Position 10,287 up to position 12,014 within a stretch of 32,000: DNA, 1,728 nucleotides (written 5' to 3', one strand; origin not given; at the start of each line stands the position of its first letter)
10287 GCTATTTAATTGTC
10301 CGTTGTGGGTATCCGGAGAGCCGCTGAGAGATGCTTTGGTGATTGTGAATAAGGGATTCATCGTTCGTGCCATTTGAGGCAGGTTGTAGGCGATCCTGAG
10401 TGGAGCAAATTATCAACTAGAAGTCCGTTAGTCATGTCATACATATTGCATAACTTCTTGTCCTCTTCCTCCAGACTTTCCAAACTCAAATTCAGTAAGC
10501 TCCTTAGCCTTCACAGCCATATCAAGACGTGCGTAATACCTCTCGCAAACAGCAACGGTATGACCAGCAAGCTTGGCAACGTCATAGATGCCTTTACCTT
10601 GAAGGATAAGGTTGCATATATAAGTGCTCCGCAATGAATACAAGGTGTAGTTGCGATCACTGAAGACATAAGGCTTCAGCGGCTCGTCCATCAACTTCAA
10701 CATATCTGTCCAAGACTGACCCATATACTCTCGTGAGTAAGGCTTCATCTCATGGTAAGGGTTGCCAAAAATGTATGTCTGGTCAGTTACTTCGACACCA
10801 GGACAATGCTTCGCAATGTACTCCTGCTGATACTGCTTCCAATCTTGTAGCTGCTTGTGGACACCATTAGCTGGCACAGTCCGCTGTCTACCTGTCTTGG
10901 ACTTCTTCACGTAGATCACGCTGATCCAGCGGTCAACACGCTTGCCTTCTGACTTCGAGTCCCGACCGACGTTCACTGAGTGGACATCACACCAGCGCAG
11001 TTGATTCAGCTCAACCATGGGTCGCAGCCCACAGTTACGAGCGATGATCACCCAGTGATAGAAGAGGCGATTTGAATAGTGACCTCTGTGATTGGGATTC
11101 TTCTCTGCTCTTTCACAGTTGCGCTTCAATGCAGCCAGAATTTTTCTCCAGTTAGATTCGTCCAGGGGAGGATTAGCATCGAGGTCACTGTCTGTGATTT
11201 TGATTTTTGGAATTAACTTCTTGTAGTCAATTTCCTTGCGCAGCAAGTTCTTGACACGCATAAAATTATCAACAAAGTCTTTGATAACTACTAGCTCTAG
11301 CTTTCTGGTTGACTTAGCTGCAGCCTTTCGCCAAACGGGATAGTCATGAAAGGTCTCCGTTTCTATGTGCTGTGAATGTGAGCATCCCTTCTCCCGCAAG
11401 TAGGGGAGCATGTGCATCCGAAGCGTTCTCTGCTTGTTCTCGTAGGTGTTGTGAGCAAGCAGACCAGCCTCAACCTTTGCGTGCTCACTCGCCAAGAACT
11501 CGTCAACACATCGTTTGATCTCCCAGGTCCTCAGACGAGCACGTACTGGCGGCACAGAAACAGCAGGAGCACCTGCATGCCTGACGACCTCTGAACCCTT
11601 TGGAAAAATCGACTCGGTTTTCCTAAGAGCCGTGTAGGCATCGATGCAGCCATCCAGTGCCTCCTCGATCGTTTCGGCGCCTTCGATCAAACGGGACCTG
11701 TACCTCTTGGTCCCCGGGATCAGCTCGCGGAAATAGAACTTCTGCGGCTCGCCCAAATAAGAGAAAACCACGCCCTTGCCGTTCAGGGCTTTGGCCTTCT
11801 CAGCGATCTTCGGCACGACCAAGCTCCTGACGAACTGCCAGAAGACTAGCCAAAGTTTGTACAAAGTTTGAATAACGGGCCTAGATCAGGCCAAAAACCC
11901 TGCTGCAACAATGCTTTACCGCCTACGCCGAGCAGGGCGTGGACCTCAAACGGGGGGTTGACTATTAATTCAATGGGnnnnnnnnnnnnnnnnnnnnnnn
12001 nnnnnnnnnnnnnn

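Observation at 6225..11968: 5.65-kb low-GC integrase island inserted in the 3' end of a protein-coding gene (cobO), with a codon-preserving att duplication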

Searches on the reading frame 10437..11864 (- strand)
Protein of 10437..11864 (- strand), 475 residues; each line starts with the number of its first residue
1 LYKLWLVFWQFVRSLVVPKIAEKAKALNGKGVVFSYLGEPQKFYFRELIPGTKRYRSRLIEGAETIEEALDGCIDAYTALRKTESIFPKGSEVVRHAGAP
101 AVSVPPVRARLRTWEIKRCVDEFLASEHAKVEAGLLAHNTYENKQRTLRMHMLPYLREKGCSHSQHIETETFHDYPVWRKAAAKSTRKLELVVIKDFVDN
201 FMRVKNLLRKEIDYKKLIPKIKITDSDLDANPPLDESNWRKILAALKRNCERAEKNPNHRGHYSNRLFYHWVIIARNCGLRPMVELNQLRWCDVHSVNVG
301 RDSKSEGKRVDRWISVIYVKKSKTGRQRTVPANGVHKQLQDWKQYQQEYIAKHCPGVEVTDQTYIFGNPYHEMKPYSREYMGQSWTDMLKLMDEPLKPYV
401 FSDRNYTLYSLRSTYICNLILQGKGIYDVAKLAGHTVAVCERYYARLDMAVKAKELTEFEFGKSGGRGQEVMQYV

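Call 7: search_protein_families(library=pfam, proteins=[window:10437-11864:-], max_evalue=0.01)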
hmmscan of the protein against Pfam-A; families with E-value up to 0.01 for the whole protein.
window:10437-11864:- (475 aa): 1 family
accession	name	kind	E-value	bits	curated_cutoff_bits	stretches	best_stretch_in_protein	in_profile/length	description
PF00589.27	Phage_integrase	-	0.0001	22.6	27.1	1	307-448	58-169/172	Phage integrase family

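Call 8: search_protein_families(library=phrogs, proteins=[window:10437-11864:-], max_evalue=0.01)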
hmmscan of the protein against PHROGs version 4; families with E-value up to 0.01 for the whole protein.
window:10437-11864:- (475 aa): 2 families
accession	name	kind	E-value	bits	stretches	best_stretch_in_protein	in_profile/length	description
phrog_1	-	integration and excision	5.4e-17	63.3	1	121-456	171-444/611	integrase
phrog_216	-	integration and excision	9.3e-17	62.1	1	209-461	31-238/301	integrase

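Call 14: find_related_loci(query=window:10437-11864:-, collection=genome_contigs, flank=8000)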
Query window:10437-11864:- (475 aa) in genome_contigs; peptide patterns used: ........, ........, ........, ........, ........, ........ (x = any residue, [..] = any of these).
58 stretches matched a pattern; 1 encode a relative of the query (tblastn E <= 1e-3); 1 distinct loci.
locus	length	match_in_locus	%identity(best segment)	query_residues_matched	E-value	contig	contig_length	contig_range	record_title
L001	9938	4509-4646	72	429-474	3e-16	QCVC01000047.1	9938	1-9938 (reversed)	Synechococcus sp. AG-683-B21 Ga0171723_147, whole genome shotgun sequence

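Call 28: find_homologous_proteins(query=window:10437-11864:-, max_evalue=0.00001)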
Query window:10437-11864:- (475 aa): 55 proteins with E <= 0.00001 among 8000 candidates.
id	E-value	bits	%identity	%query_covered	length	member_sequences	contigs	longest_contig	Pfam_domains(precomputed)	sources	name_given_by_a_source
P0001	1.7e-293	992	92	97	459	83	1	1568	-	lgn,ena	-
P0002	6.9e-288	973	90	97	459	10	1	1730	-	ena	-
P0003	1.3e-219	748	69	96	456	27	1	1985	PF00589.28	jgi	-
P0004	2.4e-218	744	69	96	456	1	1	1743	PF00589.28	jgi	-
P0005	9.6e-217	739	70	96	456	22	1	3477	PF00589.28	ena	-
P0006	5.4e-214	730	68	96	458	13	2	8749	-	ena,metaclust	metaclust:\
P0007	2.1e-211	721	68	96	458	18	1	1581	-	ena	-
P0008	2.7e-210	717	68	96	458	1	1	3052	-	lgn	-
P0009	1.5e-209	715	67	96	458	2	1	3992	-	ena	-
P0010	1.8e-207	708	69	93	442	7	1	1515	-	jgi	-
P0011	2.4e-164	566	73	68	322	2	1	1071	PF00589.28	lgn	-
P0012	4.7e-163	562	56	96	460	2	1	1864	-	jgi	-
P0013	3.0e-157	542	53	96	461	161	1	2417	PF00589.28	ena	-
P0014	5.2e-153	528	52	96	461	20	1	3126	PF00589.28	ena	-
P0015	1.6e-150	520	51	97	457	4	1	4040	PF00589.28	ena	-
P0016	5.0e-148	512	74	60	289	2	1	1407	PF00589.28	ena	-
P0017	2.8e-144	500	48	97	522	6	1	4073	PF00589.28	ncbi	-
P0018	4.6e-139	482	48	97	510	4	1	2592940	PF00589.28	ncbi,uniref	ncbi:tyrosine-type recombinase/integrase [Prochlorococcus sp. MIT 1201]|uniref:tyrosine-type recombi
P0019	6.1e-138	479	48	97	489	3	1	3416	PF00589.28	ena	-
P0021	4.8e-137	476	49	94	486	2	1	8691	PF00589.28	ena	-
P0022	1.1e-133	465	47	97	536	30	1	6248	PF00589.28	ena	-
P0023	2.6e-133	463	47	97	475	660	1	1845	PF00589.28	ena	-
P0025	2.9e-131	457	47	93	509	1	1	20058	PF00589.28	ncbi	-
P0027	1.3e-126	441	45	90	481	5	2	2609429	-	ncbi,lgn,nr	ncbi:Phage integrase family protein [Prochlorococcus marinus str. MIT 1318]|nr:Phage integrase famil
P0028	1.2e-123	432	45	90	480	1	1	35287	PF00589.28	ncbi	-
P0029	8.9e-113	396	46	96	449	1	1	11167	PF00589.28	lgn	-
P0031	3.0e-104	368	45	96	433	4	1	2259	PF00589.28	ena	-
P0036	3.1e-84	302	38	94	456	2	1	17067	PF00589.28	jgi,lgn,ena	jgi:integrase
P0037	1.2e-79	286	36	94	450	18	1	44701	PF00589.28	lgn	-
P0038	5.7e-79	284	37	94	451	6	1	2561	PF00589.28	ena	-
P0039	2.6e-74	269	36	94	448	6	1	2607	PF00589.28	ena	-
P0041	5.1e-68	248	34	95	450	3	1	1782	PF00589.28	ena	-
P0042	3.8e-64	235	35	94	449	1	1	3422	PF00589.28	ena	-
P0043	4.5e-64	235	33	94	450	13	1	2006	PF00589.28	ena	-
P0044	7.8e-64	234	33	94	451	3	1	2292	PF00589.28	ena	-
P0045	2.0e-63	233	32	94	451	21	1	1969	PF00589.28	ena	-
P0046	1.8e-60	223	30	96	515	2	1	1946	PF00589.28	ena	-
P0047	1.1e-58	217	33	96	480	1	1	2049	PF00589.28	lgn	-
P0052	8.1e-51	191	28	94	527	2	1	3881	PF00589.28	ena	-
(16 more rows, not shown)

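Call 29: find_encoding_contigs(protein=P0018, flank=9000, max_places=3)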
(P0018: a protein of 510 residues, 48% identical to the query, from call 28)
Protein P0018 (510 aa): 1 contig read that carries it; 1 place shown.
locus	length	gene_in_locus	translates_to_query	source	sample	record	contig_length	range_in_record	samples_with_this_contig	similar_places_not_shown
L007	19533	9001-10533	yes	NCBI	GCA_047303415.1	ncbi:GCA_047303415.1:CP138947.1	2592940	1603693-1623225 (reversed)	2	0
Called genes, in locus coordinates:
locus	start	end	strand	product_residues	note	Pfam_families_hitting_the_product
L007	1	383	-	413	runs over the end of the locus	-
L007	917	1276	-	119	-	-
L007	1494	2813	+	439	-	PF00364:Biotin_lipoyl, PF02817:E3_binding, PF00198:2-oxoacid_dh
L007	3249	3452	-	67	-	-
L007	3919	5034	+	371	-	PF02547:Queuosine_synth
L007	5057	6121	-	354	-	PF00291:PALP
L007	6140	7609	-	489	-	PF01053:Cys_Met_Meta_PP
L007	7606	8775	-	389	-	PF01053:Cys_Met_Meta_PP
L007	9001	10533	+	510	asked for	PF00589:Phage_integrase (faint)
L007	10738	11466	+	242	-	-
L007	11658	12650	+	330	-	-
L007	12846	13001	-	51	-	-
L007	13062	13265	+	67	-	-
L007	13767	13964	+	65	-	-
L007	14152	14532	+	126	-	-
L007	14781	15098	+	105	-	-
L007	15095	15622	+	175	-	-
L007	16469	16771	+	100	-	-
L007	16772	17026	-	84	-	-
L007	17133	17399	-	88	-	-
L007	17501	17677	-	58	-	-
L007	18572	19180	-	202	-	PF00163:Ribosomal_S4, PF01479:S4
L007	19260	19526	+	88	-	PF01809:YidD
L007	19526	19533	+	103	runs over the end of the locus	PF05768:Glrx-like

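Call 30: find_encoding_contigs(protein=P0006, flank=9000, max_places=3)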
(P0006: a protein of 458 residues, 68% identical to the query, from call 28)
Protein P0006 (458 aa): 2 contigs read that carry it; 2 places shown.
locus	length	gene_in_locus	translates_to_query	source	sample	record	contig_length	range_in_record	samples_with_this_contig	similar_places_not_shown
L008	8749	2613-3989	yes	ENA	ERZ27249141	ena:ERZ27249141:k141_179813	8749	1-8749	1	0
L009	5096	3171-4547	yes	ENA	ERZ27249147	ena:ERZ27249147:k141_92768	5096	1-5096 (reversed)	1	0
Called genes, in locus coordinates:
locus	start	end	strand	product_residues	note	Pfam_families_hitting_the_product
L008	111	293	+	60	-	-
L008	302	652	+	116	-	-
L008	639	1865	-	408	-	-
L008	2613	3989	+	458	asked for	-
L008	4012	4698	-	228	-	-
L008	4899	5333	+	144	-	-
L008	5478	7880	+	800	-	PF14700:RPOL_N (weak), PF00940:RNA_pol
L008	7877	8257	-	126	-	-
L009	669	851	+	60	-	-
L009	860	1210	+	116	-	-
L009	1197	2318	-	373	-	-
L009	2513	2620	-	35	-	-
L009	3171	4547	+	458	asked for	-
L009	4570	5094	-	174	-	?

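Call 31: find_encoding_contigs(protein=P0027, flank=9000, max_places=3)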
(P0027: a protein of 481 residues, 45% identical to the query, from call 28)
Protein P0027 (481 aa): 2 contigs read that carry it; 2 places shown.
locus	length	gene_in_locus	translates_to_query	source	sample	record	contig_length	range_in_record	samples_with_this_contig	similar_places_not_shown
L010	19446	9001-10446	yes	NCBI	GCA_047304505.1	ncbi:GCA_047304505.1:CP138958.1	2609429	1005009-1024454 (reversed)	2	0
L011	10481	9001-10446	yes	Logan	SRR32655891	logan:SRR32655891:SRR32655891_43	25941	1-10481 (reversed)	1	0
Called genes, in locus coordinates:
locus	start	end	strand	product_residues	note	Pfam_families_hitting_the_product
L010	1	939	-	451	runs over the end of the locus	-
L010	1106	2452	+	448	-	PF00289:Biotin_carb_N, PF02222:ATP-grasp, PF02786:CPSase_L_D2, PF07478:Dala_Dala_lig_C, PF02785:Biotin_carb_C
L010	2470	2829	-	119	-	PF02325:CCB3_YggT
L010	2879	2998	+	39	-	PF06596:PsbX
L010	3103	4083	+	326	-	PF07444:Ycf66_N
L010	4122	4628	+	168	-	-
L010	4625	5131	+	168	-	-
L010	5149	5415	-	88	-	-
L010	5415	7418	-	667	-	PF05992:SbmA_BacA, PF06472:ABC_membrane_2, PF00005:ABC_tran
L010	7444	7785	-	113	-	PF11969:DcpS_C, PF01230:HIT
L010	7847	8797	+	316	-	PF13541:ChlI, PF01078:Mg_chelatase, PF00158:Sigma54_activat (faint), PF00004:AAA (faint), PF07728:AAA_5 (weak)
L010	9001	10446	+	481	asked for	-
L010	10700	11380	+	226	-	-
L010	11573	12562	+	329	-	PF13505:OMP_b-brl (faint)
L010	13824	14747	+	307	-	PF00353:HemolysinCabind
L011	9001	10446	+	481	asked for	-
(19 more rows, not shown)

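Call 43: search_protein_families(library=phrogs, proteins=[L008:111-293:+, L008:302-652:+, L008:639-1865:-, L008:4012-4698:-, L008:4899-5333:+, L008:5478-7880:+, L008:7877-8257:-], max_evalue=0.001)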
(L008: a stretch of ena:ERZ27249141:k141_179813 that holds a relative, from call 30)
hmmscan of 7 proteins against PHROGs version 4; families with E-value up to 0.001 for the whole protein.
L008:111-293:+ (60 aa): 0 families

L008:302-652:+ (116 aa): 0 families

L008:639-1865:- (408 aa): 0 families

L008:4012-4698:- (228 aa): 0 families

L008:4899-5333:+ (144 aa): 0 families

L008:5478-7880:+ (800 aa): 4 families
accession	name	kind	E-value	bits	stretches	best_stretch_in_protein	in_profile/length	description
phrog_414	-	DNA, RNA and nucleotide metabolism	1.3e-144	484.4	1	5-799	7-815/816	RNA polymerase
phrog_2166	-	DNA, RNA and nucleotide metabolism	4.2e-42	145.6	1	260-569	185-457/505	N4-like RNA polymerase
phrog_2051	-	DNA, RNA and nucleotide metabolism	3.7e-23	83.2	1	438-726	12-256/401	RNA polymerase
phrog_20599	-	DNA, RNA and nucleotide metabolism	1.4e-06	29.2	1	438-531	12-93/149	RNA polymerase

L008:7877-8257:- (126 aa): 0 families

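Call 44: search_dna_similar(query=window:10437-11864:-, collection=phages, mode=protein, max_rows=30)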
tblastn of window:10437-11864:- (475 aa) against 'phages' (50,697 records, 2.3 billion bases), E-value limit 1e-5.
No match.

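Call 45: search_dna_similar(query=L008:5478-7880:+, collection=phages, mode=protein, max_rows=12)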
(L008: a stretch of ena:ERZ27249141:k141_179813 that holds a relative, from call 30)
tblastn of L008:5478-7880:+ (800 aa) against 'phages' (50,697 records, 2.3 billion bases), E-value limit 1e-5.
Records with a match: 2730; places in all: 2735; records where one place covers at least 80% of the query: 1629.
Best place of each record, by identity: <60% 2730.
By first word of the organism name: Klebsiella 701; Escherichia 364; Pseudomonas 330; Acinetobacter 166; Vibrio 133; Salmonella 113; Yersinia 92; Pectobacterium 84; Ralstonia 55; Xanthomonas 54; and 76 more.
By host as written in the record: - 387; Klebsiella pneumoniae 376; Escherichia coli 123; Acinetobacter baumannii 60; Pseudomonas putida KT2440 and Paw85 53; Pseudomonas aeruginosa 44; Yersinia pestis 38; Pectobacterium atrosepticum DSM18077 33; and 697 more.
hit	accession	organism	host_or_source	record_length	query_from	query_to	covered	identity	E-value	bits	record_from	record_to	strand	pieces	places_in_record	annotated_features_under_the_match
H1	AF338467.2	Synechococcus phage P60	Synechococcus sp. WH7805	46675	6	799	99%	28.7%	3e-73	267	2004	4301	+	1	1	RNA polymerase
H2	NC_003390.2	Synechococcus phage P60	Synechococcus sp. WH7805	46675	6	799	99%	28.7%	3e-73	267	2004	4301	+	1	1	RNA polymerase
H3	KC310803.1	Synechococcus phage S-CBP3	Synechococcus sp. CB0101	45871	1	799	100%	28.3%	8e-68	283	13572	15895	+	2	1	none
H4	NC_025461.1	Synechococcus phage S-CBP3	Synechococcus sp. CB0101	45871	1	799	100%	28.3%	8e-68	283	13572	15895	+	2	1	none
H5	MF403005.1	Agrobacterium phage Atu_ph02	Agrobacterium tumefaciens C58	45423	7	800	99%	28.4%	9e-64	239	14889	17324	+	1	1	RNA polymerase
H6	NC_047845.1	Agrobacterium phage Atu_ph02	Agrobacterium tumefaciens C58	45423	7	800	99%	28.4%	9e-64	239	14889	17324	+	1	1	RNA polymerase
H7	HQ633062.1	Synechococcus phage S-CBP3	Synechococcus sp. CB0101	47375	1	799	100%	28.2%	3e-77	279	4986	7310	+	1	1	DNA-directed RNA polymerase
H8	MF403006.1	Agrobacterium phage Atu_ph03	Agrobacterium tumefaciens C58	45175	7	800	99%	28.3%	2e-63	237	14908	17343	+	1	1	DNA-directed RNA polymerase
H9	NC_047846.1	Agrobacterium phage Atu_ph03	Agrobacterium tumefaciens C58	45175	7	800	99%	28.3%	2e-63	237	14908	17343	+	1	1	RNA polymerase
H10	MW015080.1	Synechococcus phage S-SRP01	Synechococcus sp. KCZYR4S1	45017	1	799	100%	28.1%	1e-68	253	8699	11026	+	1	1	RNA polymerase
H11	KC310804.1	Synechococcus phage S-CBP4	Synechococcus sp. CB0101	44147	1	799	100%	27.8%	6e-70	257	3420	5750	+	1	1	RNA polymerase | hypothetical protein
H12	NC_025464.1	Synechococcus phage S-CBP4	Synechococcus sp. CB0101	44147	1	799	100%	27.8%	6e-70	257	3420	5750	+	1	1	RNA polymerase | hypothetical protein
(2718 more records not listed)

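Call 56: find_related_loci(query=A1, collection=viral_contigs, flank=10000)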
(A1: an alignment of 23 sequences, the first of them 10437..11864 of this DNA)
Query A1 (475 aa) in viral_contigs; peptide patterns used: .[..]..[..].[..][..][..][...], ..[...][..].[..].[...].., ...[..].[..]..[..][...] (x = any residue, [..] = any of these).
284 stretches matched a pattern; 1 encode a relative of the query (tblastn E <= 1e-3); 1 distinct loci.
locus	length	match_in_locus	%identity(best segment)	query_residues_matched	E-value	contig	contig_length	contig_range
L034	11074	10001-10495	25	246-436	7e-7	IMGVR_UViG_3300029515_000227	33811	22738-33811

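Call 57: find_encoding_contigs(protein=P0001, flank=3000, max_places=6)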
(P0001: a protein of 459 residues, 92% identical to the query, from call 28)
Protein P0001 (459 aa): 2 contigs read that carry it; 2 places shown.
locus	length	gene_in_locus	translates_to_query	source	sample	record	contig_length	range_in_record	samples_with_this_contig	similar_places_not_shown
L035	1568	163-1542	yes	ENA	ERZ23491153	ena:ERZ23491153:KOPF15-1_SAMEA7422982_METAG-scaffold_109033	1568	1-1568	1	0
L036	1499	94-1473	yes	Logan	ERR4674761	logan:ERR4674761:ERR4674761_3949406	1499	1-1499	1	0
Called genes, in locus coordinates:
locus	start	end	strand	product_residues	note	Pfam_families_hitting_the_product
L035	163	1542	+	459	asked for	-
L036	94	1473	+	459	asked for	-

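Call 58: find_encoding_contigs(protein=P0009, flank=4000, max_places=4)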
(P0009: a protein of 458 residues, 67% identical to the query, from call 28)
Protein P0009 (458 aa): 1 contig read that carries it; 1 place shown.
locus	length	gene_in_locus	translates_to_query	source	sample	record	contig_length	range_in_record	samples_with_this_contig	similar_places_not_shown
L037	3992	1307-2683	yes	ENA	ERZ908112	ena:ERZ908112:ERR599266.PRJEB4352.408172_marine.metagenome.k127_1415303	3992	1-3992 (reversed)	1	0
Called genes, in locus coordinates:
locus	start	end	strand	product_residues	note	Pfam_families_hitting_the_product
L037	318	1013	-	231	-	PF01656:CbiA, PF13614:AAA_31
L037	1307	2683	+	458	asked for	-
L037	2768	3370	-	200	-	PF00239:Resolvase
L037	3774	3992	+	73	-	?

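Call 59: find_encoding_contigs(protein=P0005, flank=4000, max_places=4)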
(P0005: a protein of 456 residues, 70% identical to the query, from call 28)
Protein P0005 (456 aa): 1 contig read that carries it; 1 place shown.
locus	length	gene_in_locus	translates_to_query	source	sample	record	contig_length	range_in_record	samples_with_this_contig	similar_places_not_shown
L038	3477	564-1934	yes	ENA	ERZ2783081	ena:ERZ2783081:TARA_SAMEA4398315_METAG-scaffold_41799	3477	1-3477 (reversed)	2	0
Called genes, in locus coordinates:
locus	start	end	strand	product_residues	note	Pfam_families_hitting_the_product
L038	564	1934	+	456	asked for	PF00589:Phage_integrase (faint)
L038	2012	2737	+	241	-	-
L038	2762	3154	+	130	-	-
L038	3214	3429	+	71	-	-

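Call 71: search_protein_families(library=pfam, proteins=[L038:2012-2737:+, L038:2762-3154:+, L007:10738-11466:+, L007:11658-12650:+, L007:14781-15098:+, L007:15095-15622:+, L007:16469-16771:+, L001:5666-6175:+, L008:639-1865:-, L008:4012-4698:-], max_evalue=0.01)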
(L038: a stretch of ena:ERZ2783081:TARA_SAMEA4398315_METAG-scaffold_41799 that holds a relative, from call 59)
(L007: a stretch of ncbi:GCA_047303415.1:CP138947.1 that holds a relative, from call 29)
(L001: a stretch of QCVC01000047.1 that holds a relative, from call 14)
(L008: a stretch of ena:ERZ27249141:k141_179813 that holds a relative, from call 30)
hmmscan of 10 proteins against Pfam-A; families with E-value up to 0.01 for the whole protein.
L038:2012-2737:+ (241 aa): 0 families

L038:2762-3154:+ (130 aa): 0 families

L007:10738-11466:+ (242 aa): 0 families

L007:11658-12650:+ (330 aa): 1 family
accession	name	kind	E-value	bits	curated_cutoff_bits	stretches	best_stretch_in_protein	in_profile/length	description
PF13505.12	OMP_b-brl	-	8.6e-07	29.7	28.7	1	15-211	2-173/175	Outer membrane protein beta-barrel domain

L007:14781-15098:+ (105 aa): 0 families

L007:15095-15622:+ (175 aa): 0 families

L007:16469-16771:+ (100 aa): 0 families

L001:5666-6175:+ (169 aa): 0 families

L008:639-1865:- (408 aa): 0 families

L008:4012-4698:- (228 aa): 2 families
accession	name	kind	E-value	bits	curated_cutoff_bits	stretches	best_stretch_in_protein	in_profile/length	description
PF18504.6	Csm1_N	-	0.0031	18.3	26.3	1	174-210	33-69/70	Csm1 N-terminal domain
PF20878.2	REST_helical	-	0.0067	17.1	27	1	171-207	22-58/65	Helical region in REST corepressor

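Call 72: search_protein_families(library=ncbifam, proteins=[window:10437-11864:-], max_evalue=0.01)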
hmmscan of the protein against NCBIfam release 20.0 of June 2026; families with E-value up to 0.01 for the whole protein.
window:10437-11864:- (475 aa): 1 family
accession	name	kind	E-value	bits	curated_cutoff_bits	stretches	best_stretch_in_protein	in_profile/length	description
NF047926.1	integrase_GmtZ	equivalog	0.0005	18.2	600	1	404-458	426-481/784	gamma-mobile-trio integrase GmtZ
